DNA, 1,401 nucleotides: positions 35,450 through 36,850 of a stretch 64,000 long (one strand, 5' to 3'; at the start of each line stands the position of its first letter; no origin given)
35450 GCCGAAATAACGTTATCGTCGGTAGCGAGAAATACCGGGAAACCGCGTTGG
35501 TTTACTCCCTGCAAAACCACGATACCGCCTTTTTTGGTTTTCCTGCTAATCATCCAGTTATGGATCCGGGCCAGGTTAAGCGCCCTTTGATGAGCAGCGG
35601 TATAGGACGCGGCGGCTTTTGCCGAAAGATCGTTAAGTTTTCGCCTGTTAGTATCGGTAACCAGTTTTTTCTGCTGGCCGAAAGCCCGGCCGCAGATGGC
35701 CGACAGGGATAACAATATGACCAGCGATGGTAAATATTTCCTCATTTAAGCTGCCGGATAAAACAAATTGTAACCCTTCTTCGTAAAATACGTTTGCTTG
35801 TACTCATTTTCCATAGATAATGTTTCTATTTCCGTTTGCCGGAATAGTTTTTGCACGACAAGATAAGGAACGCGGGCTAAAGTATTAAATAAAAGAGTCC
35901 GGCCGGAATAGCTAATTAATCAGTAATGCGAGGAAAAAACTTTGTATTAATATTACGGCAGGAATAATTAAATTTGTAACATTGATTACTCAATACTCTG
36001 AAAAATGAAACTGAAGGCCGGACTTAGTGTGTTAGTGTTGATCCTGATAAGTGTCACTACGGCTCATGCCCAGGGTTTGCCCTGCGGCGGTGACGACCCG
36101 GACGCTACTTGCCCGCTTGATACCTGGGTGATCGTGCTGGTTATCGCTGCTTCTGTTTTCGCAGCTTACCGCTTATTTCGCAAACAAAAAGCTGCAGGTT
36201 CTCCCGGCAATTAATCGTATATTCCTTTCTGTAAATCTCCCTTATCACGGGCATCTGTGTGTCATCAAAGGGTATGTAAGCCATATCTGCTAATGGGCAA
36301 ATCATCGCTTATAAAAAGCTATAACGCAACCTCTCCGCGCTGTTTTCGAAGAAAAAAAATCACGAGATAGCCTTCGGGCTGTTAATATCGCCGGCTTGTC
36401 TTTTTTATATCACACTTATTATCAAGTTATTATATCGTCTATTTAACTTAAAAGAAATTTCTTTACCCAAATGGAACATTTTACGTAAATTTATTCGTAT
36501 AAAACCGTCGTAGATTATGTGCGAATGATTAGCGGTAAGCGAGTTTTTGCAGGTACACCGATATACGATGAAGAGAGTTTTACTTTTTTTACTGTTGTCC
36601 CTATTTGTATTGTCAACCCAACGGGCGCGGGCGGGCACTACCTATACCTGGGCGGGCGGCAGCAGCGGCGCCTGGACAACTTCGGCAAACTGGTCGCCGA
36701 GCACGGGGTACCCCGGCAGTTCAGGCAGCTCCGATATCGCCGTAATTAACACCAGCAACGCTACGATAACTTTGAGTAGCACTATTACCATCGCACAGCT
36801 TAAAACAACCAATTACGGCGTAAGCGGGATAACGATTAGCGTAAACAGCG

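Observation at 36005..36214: Tiny PLD-CTERM precursor that would release a 14-residue disulfide-loop peptide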

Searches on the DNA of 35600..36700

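Call 75: search_rna_families(source=window, start=35600, end=36700, threshold=evalue, max_evalue=1)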
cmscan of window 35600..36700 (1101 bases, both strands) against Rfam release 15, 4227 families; matches with E-value up to 1: 0.
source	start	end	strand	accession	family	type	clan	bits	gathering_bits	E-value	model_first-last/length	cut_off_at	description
